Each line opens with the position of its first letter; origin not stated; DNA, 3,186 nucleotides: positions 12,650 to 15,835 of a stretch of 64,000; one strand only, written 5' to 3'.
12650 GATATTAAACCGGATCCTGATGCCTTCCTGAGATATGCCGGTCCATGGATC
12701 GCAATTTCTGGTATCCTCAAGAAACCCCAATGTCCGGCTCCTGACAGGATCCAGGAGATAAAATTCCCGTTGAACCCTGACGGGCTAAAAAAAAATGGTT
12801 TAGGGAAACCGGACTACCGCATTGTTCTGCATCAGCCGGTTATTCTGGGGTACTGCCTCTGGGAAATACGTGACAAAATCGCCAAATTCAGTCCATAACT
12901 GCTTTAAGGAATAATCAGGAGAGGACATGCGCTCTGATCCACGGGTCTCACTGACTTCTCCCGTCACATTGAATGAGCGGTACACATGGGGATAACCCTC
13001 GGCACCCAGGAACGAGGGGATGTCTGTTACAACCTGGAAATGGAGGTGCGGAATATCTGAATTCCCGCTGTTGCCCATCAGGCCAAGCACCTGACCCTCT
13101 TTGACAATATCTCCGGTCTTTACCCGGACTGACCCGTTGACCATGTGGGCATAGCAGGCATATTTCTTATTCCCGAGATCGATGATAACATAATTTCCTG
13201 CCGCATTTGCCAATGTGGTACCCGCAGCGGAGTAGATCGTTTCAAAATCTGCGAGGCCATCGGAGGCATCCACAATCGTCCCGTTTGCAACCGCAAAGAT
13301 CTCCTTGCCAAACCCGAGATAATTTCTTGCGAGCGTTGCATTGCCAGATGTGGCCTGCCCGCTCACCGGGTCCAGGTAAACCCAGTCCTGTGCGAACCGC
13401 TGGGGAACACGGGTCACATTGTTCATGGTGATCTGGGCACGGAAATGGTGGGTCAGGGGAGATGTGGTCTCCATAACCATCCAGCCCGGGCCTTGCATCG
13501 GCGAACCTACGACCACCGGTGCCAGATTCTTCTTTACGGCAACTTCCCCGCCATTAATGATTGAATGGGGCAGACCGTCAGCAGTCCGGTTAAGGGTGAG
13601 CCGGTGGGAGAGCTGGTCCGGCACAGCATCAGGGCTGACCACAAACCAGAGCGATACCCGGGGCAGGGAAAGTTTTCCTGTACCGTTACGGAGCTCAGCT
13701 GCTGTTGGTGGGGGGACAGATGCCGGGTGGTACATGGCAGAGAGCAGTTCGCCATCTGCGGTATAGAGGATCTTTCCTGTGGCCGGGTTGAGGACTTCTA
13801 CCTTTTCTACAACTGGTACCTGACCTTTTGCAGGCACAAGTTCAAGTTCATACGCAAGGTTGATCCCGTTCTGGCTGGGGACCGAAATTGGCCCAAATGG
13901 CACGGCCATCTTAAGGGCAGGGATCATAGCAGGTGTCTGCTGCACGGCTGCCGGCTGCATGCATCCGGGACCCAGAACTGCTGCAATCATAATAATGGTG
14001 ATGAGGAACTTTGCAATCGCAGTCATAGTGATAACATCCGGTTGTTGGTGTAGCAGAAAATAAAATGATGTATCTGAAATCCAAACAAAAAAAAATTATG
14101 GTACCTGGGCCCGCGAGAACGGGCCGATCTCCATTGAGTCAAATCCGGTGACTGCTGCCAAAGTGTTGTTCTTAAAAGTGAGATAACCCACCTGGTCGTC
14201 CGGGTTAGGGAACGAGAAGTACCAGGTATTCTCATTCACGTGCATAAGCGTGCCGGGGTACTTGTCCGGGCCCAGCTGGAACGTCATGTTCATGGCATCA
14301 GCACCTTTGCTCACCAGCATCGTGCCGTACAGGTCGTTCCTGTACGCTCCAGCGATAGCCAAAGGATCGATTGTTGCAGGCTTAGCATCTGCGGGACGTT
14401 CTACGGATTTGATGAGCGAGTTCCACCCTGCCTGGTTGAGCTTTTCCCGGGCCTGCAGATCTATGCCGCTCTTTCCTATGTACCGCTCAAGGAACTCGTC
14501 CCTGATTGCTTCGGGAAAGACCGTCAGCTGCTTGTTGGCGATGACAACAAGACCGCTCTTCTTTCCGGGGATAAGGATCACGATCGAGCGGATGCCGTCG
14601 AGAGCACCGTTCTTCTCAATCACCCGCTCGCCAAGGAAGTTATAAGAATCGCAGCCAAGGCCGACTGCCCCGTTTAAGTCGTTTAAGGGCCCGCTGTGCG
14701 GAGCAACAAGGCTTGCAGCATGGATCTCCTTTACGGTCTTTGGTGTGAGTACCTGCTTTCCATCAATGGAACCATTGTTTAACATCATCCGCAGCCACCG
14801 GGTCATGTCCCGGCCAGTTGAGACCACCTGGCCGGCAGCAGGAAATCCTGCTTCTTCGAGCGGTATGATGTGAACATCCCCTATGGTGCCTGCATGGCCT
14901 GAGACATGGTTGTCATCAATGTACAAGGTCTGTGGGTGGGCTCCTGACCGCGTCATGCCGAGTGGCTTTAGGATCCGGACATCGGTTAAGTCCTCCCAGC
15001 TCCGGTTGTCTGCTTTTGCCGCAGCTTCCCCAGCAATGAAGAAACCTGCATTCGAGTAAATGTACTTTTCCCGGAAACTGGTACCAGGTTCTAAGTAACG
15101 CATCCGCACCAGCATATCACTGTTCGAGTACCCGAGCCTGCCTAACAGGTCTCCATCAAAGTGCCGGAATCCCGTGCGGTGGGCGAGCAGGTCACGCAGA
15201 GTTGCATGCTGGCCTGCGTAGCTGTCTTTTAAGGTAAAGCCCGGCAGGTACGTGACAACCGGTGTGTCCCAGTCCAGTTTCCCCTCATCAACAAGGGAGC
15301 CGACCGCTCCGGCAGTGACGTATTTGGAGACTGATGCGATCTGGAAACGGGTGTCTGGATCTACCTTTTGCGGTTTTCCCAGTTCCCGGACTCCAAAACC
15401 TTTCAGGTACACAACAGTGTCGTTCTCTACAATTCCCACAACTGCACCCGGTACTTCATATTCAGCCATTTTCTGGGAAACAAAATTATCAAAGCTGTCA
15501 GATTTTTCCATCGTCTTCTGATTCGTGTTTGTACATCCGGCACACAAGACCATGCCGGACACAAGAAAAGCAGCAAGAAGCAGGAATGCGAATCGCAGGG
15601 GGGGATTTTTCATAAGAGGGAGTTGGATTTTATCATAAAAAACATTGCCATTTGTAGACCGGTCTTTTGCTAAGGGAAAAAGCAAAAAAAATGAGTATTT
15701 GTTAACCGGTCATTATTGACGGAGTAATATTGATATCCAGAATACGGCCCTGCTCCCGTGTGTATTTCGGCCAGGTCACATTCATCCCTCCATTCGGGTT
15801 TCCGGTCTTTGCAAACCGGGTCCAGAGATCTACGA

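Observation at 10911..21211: Island of six lipobox-type exported proteins, five of them hydrolases, in a methanogen without murein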

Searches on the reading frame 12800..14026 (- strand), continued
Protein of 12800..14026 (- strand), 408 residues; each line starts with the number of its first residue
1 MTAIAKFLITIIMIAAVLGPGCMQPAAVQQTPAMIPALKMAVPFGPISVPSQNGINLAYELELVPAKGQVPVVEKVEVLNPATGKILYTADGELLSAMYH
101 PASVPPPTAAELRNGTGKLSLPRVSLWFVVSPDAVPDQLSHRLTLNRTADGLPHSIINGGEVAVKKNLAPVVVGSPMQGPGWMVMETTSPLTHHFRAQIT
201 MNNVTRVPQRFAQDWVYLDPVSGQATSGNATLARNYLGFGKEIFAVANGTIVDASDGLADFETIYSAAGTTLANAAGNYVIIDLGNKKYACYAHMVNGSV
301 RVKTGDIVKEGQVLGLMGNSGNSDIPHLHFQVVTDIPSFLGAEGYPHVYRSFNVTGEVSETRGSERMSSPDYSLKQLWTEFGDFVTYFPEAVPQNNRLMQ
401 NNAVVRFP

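Call 52: fold_search(model_id=the predicted structure, library=pdb)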
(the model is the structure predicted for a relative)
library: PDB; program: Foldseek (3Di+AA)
matches with E <= 10: 1094; with E <= 0.001: 58
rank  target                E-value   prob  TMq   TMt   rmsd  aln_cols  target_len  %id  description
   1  6u2a                  3.8e-07  1.00  0.19  0.22  21.5       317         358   14  ShyA endopeptidase from Vibrio cholera (open form) (released 2020-05-27)
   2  6jmy                  4.2e-07  1.00  0.24  0.36  16.1       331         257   14  Structure of wild type closed form of peptidoglycan peptidase (released 2020-01-15)
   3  6ue4_B                4.5e-07  1.00  0.19  0.22  19.8       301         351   14  ShyA Endopeptidase from Vibrio cholerae (Closed form) (released 2020-05-27)
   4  6jn7_A                1.2e-06  1.00  0.22  0.33  17.9       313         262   16  Structure of H216A mutant closed form peptidoglycan peptidase (released 2020-01-15)
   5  5j1m_C                1.6e-06  1.00  0.20  0.49   2.1       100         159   31  Crystal structure of Csd1-Csd2 dimer II (released 2016-10-19)
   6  6jmx                  1.6e-06  1.00  0.24  0.36  15.8       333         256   14  Structure of open form of peptidoglycan peptidase (released 2020-01-15)
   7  6ue4_A                1.7e-06  1.00  0.18  0.21  20.5       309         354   14  ShyA Endopeptidase from Vibrio cholerae (Closed form) (released 2020-05-27)
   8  6jn1_A                1.9e-06  1.00  0.24  0.36  15.5       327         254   14  Structure of H247A mutant peptidoglycan peptidase complex with penta peptide (released 2020-01-15)
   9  6jmz                  2.2e-06  1.00  0.24  0.36  15.9       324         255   13  Structure of H247A mutant open form peptidoglycan peptidase (released 2020-01-15)
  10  5j1l_A                2.5e-06  1.00  0.19  0.48   9.1       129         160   23  Crystal structure of Csd1-Csd2 dimer I (released 2016-10-19)
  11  3slu_B                3.1e-06  1.00  0.22  0.25  16.4       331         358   15  Crystal structure of NMB0315 (released 2012-02-01)
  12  2gu1                  3.5e-06  1.00  0.21  0.26  22.0       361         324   13  Crystal structure of a zinc containing peptidase from vibrio cholerae (released 2006-07-04)
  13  3slu_A                4.9e-06  1.00  0.21  0.25  17.2       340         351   16  Crystal structure of NMB0315 (released 2012-02-01)
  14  5j1l_B                5.2e-06  1.00  0.24  0.53  15.2       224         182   16  Crystal structure of Csd1-Csd2 dimer I (released 2016-10-19)
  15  7qrl_A                6.4e-06  1.00  0.21  0.56   7.9       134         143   22  LytM domain of DipM, a coordinator of a complex net of autolysins in Caulobacter crescentus (released 2023-06-21)
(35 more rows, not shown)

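Call 55: search_protein_families(library=pfam, proteins=[L011:6499-7077:-, L012:12490-13338:+, L012:11393-12280:+, L009:15427-16209:+, L028:8219-9808:-, L028:13012-14568:-, L030:5389-6123:-, L012:9397-9909:+, L012:16027-16902:+, L012:18094-19866:+], max_evalue=0.001)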
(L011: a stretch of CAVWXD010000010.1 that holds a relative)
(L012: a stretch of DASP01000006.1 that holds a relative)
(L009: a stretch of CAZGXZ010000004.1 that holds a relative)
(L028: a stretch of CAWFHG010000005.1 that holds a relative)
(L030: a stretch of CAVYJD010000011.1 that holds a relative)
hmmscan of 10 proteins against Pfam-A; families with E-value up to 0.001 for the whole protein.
L011:6499-7077:- (192 aa): 2 families
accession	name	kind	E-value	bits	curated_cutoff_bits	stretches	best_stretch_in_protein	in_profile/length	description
PF17200.10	sCache_2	-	3.9e-19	69.5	25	1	84-179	50-146/155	Single Cache domain 2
PF08269.17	dCache_2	-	1.3e-14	54.5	26.5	1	83-175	89-183/298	Cache domain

L012:12490-13338:+ (282 aa): 3 families
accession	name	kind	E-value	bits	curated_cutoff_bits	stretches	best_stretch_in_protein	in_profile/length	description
PF22309.2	HK-GC-Chemotax_sensor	-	1.4e-28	99.9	27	1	56-177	1-122/122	HK/GC/Chemotaxis protein-like, sensor domain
PF02743.24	dCache_1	-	1.3e-07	31.8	45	1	86-214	58-184/240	Cache domain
PF23846.1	Cache_WalK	-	1.8e-05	25.6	27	1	93-173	11-90/92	WalK sensor protein kinase Chache domain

L012:11393-12280:+ (295 aa): 3 families
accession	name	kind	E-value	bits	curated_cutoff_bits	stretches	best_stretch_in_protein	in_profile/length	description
PF00561.26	Abhydrolase_1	-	5.4e-16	59.4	25.8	1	28-276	2-240/245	alpha/beta hydrolase fold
PF12697.13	Abhydrolase_6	-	2.4e-11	45.2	26.3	1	31-280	3-209/217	Alpha/beta hydrolase family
PF12146.15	Hydrolase_4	-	0.0003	20.6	27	0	50-115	28-99/239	Serine aminopeptidase, S33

L009:15427-16209:+ (260 aa): 0 families

L028:8219-9808:- (529 aa): 3 families
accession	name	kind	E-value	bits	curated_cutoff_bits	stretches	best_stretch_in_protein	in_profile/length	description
PF02113.21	Peptidase_S13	-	3.7e-64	217.6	22.8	1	48-503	3-425/444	D-Ala-D-Ala carboxypeptidase 3 (S13) family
PF00768.25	Peptidase_S11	-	1e-06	28.9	27.6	1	62-105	11-55/239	D-alanyl-D-alanine carboxypeptidase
PF13354.11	Beta-lactamase2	-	0.00038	20.3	22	0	65-104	1-39/214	Beta-lactamase enzyme family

L028:13012-14568:- (518 aa): 1 family
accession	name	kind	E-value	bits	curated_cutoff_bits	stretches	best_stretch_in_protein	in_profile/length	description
PF01841.26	Transglut_core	-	8.1e-20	71.6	23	1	324-430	2-107/108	Transglutaminase-like superfamily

L030:5389-6123:- (244 aa): 3 families
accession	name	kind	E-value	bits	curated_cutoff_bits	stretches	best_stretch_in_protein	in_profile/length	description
PF13529.12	Peptidase_C39_2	-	1.5e-11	45.5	24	1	65-189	3-143/143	Peptidase_C39 like family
PF03412.21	Peptidase_C39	-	5.2e-11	42.9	22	1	68-208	5-123/133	Peptidase C39 family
PF12385.14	Peptidase_C70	-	9.2e-07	29.3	19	1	65-190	7-125/141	Papain-like cysteine protease AvrRpt2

L012:9397-9909:+ (170 aa): 0 families

L012:16027-16902:+ (291 aa): 3 families
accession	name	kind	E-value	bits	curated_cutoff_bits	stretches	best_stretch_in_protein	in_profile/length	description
PF00561.26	Abhydrolase_1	-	1.6e-17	64.5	25.8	1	74-173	2-102/245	alpha/beta hydrolase fold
PF12146.15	Hydrolase_4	-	1.1e-10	41.7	27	1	95-178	26-114/239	Serine aminopeptidase, S33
PF12697.13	Abhydrolase_6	-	1.4e-06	29.6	26.3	1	75-180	1-94/217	Alpha/beta hydrolase family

L012:18094-19866:+ (590 aa): 2 families
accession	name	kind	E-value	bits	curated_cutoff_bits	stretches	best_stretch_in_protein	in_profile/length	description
PF00144.29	Beta-lactamase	-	3.6e-61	207.6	27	1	113-445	1-313/329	Beta-lactamase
PF11954.13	DUF3471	-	2.8e-12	47.4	29.3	1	492-576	4-89/103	Domain of unknown function (DUF3471)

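Call 62: list_cluster_members(proteins=[P0133, P0134, P0135, P0136, P0137, P0138, P0142, P0143, P0145, P0146])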
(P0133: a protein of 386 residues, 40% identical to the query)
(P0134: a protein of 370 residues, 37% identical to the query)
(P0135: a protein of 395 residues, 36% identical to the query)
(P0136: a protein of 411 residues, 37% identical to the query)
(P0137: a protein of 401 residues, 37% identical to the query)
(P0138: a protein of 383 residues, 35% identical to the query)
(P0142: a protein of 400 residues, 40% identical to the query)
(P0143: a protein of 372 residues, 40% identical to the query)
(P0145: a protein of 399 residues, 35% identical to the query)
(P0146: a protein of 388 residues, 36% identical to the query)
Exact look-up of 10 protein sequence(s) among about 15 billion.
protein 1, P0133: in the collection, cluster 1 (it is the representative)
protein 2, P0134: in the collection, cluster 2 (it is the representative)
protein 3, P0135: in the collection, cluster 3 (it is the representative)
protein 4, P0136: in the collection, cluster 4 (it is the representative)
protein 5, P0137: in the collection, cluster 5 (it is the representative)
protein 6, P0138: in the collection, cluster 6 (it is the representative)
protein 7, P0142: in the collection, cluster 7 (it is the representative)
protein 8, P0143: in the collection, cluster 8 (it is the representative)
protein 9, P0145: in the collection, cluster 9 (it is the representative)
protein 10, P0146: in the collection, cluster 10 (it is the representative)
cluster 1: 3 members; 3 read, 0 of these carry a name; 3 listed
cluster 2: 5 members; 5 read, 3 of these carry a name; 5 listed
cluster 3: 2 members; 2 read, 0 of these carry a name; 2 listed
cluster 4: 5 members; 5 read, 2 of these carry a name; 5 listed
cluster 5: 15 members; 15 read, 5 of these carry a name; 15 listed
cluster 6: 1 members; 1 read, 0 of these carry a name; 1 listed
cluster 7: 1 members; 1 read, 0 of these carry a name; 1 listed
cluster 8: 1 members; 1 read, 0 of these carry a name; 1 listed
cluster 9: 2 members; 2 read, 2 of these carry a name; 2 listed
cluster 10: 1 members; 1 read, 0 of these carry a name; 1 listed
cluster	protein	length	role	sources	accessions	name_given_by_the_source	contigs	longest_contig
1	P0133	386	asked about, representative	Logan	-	-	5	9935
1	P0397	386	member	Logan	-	-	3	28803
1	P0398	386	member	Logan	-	-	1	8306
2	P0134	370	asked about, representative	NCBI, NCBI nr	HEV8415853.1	MAG TPA: M23 family metallopeptidase [Bryobacteraceae bacterium] | M23 family metallopeptidase [Bryobacteraceae bacterium]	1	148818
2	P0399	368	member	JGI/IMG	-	murein DD-endopeptidase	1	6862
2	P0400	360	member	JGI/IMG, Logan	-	hypothetical protein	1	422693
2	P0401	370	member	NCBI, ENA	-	-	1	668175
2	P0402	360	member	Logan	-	-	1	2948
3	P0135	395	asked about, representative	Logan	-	-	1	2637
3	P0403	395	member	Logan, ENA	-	-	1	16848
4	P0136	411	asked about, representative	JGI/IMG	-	-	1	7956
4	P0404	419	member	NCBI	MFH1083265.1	MAG: M23 family metallopeptidase [Pseudomonadota bacterium]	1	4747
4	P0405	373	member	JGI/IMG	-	hypothetical protein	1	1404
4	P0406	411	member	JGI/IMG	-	-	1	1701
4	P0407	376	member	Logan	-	-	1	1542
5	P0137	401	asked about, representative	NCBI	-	-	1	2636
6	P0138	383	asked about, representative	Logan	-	-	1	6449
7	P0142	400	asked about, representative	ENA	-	-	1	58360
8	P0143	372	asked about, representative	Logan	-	-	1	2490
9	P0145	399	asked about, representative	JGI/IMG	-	peptidase M23-like protein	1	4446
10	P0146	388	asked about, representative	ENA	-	-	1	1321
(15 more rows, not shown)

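Call 77: find_homologous_proteins(query=L019:449-2770:+, max_evalue=1e-30)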
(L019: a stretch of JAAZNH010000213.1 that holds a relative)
Query L019:449-2770:+ (773 aa): 23 proteins with E <= 1e-30 among 8000 candidates.
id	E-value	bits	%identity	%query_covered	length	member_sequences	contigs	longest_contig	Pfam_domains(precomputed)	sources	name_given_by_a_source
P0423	0.0e+0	1777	100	100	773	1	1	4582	PF01551.30,PF00144.30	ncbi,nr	ncbi:MAG: serine hydrolase [Methanomicrobiales archaeon]|nr:serine hydrolase [Methanomicrobiales arc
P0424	0.0e+0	1198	67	99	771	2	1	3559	PF01551.30,PF00144.30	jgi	-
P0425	0.0e+0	1169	70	93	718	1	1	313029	PF01551.30,PF00144.30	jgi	jgi:D-alanyl-D-alanine carboxypeptidase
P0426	0.0e+0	1157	66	97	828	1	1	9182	PF01551.30,PF00144.30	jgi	jgi:D-alanyl-D-alanine carboxypeptidase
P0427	0.0e+0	1129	65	99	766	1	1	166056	PF01551.30,PF00144.30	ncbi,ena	-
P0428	0.0e+0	1126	65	99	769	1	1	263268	PF01551.30,PF00144.30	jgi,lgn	jgi:D-alanyl-D-alanine carboxypeptidase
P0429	0.0e+0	1113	67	95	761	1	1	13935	PF01551.30,PF00144.30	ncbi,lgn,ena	-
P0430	0.0e+0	1110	63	97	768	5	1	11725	PF01551.30,PF00144.30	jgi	jgi:D-alanyl-D-alanine carboxypeptidase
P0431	0.0e+0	1044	61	98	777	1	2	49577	PF01551.30,PF00144.30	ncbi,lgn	-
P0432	0.0e+0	1016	59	99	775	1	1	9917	PF01551.30,PF00144.30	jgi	jgi:D-alanyl-D-alanine carboxypeptidase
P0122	3.2e-283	960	55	99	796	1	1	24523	PF01551.30,PF00144.30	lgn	-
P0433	4.8e-280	949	62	87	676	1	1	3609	PF01551.30,PF00144.30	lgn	-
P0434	2.2e-165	570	65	50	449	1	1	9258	PF00144.30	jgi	jgi:D-alanyl-D-alanine carboxypeptidase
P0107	1.2e-156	541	57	55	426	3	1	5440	PF01551.30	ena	-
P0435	8.9e-156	539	64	48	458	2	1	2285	PF01551.30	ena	-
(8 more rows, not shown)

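Call 79: find_encoding_contigs(protein=P0428, flank=8000, max_places=1)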
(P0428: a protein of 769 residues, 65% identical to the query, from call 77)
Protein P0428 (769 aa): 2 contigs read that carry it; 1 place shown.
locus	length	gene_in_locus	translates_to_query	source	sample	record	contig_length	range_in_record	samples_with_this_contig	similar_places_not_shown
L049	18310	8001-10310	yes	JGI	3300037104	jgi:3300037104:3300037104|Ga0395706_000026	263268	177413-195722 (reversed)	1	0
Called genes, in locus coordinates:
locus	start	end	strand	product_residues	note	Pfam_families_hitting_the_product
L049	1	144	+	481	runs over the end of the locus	PF00324:AA_permease, PF13520:AA_permease_2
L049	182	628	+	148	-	-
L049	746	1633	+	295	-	PF00561:Abhydrolase_1, PF12146:Hydrolase_4, PF12697:Abhydrolase_6 (weak)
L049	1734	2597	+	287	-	PF00561:Abhydrolase_1, PF12146:Hydrolase_4, PF12697:Abhydrolase_6 (weak)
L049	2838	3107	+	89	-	-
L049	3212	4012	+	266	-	-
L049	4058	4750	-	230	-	PF13367:PrsW-protease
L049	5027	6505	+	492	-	PF06609:TRI12 (weak), PF07690:MFS_1, PF00083:Sugar_tr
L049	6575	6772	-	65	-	-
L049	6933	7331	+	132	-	-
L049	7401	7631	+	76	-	-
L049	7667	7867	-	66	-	-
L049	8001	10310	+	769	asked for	PF00144:Beta-lactamase, PF01551:Peptidase_M23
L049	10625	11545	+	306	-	PF05753:TRAP_beta (weak), PF13584:BatD (weak)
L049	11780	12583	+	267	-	PF13367:PrsW-protease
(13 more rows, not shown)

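Call 80: find_encoding_contigs(protein=P0096, flank=8000, max_places=1)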
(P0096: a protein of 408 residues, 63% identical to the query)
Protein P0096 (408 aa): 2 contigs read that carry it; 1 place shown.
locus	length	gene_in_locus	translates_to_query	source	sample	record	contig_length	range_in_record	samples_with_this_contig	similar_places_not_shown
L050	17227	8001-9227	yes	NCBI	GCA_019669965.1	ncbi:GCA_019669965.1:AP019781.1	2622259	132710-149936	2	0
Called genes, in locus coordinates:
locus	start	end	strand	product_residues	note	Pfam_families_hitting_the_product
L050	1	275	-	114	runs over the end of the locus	PF02579:Nitro_FeMo-Co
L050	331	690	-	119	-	PF02579:Nitro_FeMo-Co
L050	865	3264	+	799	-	PF20437:LonC_helical, PF13654:AAA_32, PF20436:LonB_AAA-LID, PF05362:Lon_C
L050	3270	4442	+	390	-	PF00266:Aminotran_5, PF01041:DegT_DnrJ_EryC1, PF01212:Beta_elim_lyase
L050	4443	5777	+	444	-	PF02878:PGM_PMM_I, PF02879:PGM_PMM_II, PF02880:PGM_PMM_III, PF00408:PGM_PMM_IV (weak)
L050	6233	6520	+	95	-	PF03477:ATP-cone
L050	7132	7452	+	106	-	PF01909:NTP_transf_2, PF18765:Polbeta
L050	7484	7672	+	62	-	PF01934:HepT-like (weak)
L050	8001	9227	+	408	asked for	PF01551:Peptidase_M23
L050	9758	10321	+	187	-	PF10107:Endonuc_Holl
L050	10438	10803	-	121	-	PF07638:Sigma70_ECF (weak), PF02001:DUF134, PF08281:Sigma70_r4_2 (weak)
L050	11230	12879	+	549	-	PF00916:Sulfate_transp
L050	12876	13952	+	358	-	PF01594:AI-2E_transport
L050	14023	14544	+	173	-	PF13441:Gly-zipper_YMGG (weak), PF06897:DUF1269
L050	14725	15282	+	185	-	-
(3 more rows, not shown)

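Call 83: find_encoding_contigs(protein=P0131, flank=6000, max_places=1)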
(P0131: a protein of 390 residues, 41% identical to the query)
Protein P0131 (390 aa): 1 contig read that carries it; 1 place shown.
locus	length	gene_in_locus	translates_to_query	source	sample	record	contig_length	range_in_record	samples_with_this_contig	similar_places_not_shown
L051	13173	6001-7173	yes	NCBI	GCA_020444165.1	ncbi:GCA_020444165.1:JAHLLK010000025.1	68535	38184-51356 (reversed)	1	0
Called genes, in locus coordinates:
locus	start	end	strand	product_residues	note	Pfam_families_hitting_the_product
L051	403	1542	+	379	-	PF00989:PAS, PF13188:PAS_8, PF08448:PAS_4, PF13426:PAS_9, PF00512:HisKA, PF13581:HATPase_c_2 (faint), PF02518:HATPase_c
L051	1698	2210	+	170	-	PF01327:Pep_deformylase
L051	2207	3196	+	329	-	PF00551:Formyl_trans_N, PF02911:Formyl_trans_C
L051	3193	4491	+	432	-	PF01029:NusB, PF22458:RsmF-B_ferredox, PF01135:PCMT (faint), PF01189:Methyltr_RsmB-F, PF13847:Methyltransf_31, PF13649:Methyltransf_25 (weak)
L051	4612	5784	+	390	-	PF01551:Peptidase_M23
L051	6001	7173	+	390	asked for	PF01551:Peptidase_M23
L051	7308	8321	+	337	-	PF04055:Radical_SAM, PF06968:BATS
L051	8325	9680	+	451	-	PF00202:Aminotran_3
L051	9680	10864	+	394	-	PF00155:Aminotran_1_2, PF01053:Cys_Met_Meta_PP (weak)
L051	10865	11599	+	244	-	PF13500:AAA_26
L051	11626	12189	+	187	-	-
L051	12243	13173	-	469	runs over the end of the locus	PF14793:DUF4478, PF03641:Lysine_decarbox, PF11892:PpnN_C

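Call 84: find_encoding_contigs(protein=P0425, flank=8000, max_places=1)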
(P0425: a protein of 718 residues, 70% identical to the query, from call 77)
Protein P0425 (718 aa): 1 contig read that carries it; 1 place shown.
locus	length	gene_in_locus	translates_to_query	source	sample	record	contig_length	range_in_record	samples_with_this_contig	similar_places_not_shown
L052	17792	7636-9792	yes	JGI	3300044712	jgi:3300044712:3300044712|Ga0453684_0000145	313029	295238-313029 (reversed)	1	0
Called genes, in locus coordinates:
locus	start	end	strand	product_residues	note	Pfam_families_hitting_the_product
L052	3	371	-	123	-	?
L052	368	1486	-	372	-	PF02310:B12-binding, PF19864:Radical_SAM_N2 (faint), PF04055:Radical_SAM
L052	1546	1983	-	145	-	-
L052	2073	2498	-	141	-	PF01989:AcnX_swivel_put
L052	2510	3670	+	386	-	PF05496:RuvB_N (faint), PF07724:AAA_2 (weak), PF13191:AAA_16 (faint), PF00004:AAA, PF17862:AAA_lid_3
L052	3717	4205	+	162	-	PF19120:DUF5804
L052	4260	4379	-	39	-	-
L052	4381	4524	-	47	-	-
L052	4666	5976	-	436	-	PF13191:AAA_16 (faint), PF16450:Prot_ATP_ID_OB_C, PF17758:Prot_ATP_ID_OB_N (weak), PF05496:RuvB_N (weak), PF00004:AAA, PF07724:AAA_2 (weak), PF07728:AAA_5 (weak), PF17862:AAA_lid_3, +1 more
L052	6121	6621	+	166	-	PF12844:HTH_19 (weak)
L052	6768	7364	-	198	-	-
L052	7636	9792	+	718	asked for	PF00144:Beta-lactamase, PF01551:Peptidase_M23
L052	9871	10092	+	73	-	-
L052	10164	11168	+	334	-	PF08378:NERD (weak)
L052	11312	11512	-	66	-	-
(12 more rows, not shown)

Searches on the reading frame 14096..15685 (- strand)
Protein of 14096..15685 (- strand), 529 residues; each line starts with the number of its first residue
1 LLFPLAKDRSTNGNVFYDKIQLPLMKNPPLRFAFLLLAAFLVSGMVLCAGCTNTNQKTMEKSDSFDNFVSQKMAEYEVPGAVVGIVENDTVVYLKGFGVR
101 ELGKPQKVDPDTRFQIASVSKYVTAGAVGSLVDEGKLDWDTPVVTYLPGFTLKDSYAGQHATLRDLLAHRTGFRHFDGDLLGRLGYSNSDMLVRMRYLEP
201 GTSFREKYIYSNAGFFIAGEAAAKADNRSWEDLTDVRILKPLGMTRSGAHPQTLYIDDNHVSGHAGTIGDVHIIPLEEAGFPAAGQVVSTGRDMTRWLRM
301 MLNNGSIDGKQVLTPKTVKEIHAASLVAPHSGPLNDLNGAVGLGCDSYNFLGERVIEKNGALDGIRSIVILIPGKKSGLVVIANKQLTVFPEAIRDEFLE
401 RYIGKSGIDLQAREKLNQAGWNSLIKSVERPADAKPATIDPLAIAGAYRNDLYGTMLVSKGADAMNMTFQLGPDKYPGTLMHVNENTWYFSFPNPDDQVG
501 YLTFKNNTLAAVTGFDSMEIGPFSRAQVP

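Call 3: search_protein_families(library=pfam, proteins=[window:14096-15685:-], max_evalue=0.01)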
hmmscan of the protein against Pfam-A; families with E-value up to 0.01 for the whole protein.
window:14096-15685:- (529 aa): 3 families
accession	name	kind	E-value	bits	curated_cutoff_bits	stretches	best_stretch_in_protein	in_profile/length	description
PF00144.29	Beta-lactamase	-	2e-60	205.2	27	1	65-394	1-319/329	Beta-lactamase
PF13354.11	Beta-lactamase2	-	0.00076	19.3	22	1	101-144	6-51/214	Beta-lactamase enzyme family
PF11954.13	DUF3471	-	0.00081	20.2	29.3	1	445-508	16-79/103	Domain of unknown function (DUF3471)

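Call 4: search_protein_families(library=ncbifam, proteins=[window:14096-15685:-], max_evalue=0.01)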
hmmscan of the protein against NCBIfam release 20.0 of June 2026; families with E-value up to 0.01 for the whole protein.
window:14096-15685:- (529 aa): 47 families (the best 25 are shown)
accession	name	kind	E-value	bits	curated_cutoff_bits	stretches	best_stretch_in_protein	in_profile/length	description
NF033085.1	bla_class_C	equivalog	2.2e-22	79.4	415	2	64-308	7-241/356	class C beta-lactamase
NF007943.0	PRK10662.1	equivalog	4e-21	75.1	266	1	40-391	12-363/380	D-alanyl-D-alanine-carboxypeptidase/endopeptidase AmpH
NF033700.1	blaCMA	exception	1.2e-18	67.3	887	1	66-248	27-201/375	CMA family class C beta-lactamase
NF033698.1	blaCSA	exception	1.8e-17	63.3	884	1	65-253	26-206/375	CSA family class C beta-lactamase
NF052559.1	MthAcHydAcmB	equivalog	3e-17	62.5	550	2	64-150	9-96/391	methyl acetate hydrolase AcmB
NF009622.0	PRK13128.1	equivalog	5.7e-17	61.4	443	1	62-269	6-210/518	D-aminopeptidase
NF033159.0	blaPAC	exception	7.1e-17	61.3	850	1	39-250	9-208/380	PAC family class C beta-lactamase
NF041663.1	ampC_Sliq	exception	5.7e-16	58.4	860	1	37-246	7-201/378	cephalosporin-hydrolyzing class C beta-lactamase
NF000185.2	BlaEC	exception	1.9e-14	53.5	850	1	57-311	20-263/377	BlaEC family class C beta-lactamase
NF033569.1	blaLHK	exception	2.5e-14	53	850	1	31-246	10-215/390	LHK family class C beta-lactamase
NF012173.1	CMY2-MIR-ACT-EC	exception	2.9e-14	52.7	680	1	44-310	9-266/380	CMY2/MIR/ACT/EC family class C beta-lactamase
NF038089.1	blaYRC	exception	9.4e-14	51.1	870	1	46-302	12-258/381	YRC family class C beta-lactamase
NF047361.1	blaASDC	exception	9.5e-14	51.1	850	1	43-248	19-216/394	ASDC family class C beta-lactamase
NF002968.0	PRK03642.1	equivalog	1.3e-13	50.6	385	1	44-247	22-240/432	penicillin binding protein PBP4B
NF000397.2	blaACC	exception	5.9e-13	48.6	850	1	50-308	19-266/385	ACC family cephalosporin-hydrolyzing class C beta-lactamase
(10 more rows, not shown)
